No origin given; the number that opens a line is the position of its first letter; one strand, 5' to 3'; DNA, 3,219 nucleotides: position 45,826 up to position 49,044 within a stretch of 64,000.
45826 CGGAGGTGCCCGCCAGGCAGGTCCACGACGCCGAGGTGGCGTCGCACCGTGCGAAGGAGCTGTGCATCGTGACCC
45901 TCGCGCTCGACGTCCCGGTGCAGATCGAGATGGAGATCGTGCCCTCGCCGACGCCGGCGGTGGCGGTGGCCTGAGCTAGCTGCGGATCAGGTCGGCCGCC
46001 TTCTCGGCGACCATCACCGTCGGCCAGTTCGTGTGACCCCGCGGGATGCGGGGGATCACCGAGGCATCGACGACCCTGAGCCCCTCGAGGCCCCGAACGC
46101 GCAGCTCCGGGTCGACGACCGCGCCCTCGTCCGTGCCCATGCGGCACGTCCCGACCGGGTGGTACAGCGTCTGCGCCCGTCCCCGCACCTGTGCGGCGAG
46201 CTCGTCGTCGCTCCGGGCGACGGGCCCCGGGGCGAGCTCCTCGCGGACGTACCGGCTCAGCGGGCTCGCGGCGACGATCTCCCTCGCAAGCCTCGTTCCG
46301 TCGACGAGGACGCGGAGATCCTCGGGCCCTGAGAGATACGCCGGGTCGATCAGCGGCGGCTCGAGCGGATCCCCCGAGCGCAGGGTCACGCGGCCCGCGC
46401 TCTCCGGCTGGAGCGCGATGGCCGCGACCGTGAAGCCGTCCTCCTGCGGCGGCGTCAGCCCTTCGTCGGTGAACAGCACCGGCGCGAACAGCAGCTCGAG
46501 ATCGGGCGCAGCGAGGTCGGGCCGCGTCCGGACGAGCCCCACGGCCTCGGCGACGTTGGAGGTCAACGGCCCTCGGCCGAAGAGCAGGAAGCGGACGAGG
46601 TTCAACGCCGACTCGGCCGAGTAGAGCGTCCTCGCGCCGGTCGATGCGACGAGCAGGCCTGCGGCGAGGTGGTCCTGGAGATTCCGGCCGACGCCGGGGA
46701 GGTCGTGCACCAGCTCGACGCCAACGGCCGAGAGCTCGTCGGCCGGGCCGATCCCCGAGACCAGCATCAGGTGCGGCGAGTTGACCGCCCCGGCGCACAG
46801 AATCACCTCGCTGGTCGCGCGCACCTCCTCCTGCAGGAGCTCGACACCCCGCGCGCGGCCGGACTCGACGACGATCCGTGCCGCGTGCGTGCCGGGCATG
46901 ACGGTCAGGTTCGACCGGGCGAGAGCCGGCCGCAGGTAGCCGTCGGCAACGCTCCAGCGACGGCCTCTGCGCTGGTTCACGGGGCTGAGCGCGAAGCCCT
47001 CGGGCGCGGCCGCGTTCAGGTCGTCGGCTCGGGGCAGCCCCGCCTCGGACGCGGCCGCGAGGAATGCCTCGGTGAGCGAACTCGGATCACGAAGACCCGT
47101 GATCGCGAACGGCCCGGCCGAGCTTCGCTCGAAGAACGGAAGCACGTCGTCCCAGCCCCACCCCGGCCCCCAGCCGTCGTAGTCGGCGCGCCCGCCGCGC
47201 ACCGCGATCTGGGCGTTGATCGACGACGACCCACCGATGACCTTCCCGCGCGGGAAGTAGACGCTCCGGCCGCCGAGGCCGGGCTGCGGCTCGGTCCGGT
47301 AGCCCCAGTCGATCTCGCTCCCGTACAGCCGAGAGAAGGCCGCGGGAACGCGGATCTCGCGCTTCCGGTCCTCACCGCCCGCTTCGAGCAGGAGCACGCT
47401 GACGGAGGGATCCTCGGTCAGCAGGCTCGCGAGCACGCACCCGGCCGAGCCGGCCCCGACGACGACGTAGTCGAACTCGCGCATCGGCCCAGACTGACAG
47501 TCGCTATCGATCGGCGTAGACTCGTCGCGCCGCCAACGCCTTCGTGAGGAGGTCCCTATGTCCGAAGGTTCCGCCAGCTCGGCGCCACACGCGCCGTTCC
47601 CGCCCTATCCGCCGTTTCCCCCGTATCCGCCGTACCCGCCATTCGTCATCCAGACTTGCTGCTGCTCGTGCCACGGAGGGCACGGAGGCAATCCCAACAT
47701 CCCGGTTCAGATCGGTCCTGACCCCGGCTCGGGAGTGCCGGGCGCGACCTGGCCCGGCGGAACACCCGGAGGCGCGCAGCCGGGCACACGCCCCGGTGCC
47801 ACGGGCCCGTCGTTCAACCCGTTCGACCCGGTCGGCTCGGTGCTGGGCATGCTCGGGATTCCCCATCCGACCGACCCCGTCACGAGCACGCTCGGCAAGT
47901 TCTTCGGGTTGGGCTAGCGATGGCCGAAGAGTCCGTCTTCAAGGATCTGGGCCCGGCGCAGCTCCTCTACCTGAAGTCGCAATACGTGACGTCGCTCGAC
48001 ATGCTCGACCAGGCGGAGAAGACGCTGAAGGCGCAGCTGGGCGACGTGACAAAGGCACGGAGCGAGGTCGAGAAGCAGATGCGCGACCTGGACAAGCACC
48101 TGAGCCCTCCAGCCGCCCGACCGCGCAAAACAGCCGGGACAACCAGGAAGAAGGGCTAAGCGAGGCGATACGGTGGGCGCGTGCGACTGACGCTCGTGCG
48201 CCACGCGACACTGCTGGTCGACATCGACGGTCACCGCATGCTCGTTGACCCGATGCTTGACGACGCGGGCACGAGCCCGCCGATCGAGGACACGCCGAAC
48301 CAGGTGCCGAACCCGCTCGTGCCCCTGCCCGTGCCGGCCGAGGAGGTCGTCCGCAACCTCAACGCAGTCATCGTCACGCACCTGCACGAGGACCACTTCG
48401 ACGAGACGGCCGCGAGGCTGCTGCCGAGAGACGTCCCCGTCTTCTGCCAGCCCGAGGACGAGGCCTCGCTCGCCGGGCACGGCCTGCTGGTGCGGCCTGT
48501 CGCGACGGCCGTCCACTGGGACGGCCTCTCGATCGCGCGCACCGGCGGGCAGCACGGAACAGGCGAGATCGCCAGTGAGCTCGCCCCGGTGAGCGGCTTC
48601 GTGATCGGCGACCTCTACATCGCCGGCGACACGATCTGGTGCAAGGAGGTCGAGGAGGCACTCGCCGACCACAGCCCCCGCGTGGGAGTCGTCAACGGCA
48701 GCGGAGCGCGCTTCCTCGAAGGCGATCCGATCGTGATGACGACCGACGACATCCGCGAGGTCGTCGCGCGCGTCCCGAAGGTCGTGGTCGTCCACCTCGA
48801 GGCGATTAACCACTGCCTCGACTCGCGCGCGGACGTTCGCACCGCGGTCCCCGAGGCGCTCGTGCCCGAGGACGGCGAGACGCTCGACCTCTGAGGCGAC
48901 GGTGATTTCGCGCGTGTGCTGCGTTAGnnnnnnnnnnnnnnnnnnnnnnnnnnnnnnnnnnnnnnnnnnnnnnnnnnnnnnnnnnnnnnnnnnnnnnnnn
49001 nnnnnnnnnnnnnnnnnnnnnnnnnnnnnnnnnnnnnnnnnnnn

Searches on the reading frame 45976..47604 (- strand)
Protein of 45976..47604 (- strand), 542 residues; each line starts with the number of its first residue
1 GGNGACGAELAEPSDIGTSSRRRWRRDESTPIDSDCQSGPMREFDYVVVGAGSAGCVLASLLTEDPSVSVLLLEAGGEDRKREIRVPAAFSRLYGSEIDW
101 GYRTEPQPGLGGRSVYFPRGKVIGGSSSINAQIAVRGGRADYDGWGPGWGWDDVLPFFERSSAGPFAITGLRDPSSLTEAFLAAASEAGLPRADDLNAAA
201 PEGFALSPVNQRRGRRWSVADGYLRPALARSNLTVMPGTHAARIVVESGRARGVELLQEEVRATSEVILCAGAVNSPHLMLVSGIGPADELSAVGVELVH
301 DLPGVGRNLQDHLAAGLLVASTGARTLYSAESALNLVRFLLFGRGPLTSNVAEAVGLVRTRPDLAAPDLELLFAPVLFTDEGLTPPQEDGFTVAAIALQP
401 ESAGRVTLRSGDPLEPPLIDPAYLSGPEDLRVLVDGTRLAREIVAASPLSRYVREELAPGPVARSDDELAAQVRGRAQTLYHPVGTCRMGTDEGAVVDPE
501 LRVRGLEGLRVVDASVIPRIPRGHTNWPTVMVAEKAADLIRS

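Call 68: search_protein_families(library=pfam, proteins=[window:45976-47604:-], max_evalue=0.00001)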
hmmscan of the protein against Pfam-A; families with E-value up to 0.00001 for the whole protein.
window:45976-47604:- (542 aa): 2 families
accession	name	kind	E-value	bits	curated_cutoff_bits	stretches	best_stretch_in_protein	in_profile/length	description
PF00732.25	GMC_oxred_N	-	2.3e-45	155.5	23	1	44-313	1-217/218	GMC oxidoreductase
PF05199.19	GMC_oxred_C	-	7.1e-40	137.2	24.6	1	400-533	1-139/139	GMC oxidoreductase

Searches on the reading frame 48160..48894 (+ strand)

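Call 68: search_protein_families(library=pfam, proteins=[window:48160-48894:+], max_evalue=0.00001)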
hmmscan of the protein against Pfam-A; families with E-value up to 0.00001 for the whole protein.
window:48160-48894:+ (244 aa): 2 families
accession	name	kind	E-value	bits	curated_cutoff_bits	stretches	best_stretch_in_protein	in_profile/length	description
PF12706.13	Lactamase_B_2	-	3.1e-11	43.7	27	1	25-207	1-192/200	Beta-lactamase superfamily domain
PF13483.12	Lactamase_B_3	-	2.1e-06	28.3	24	1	9-117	1-81/160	Beta-lactamase superfamily domain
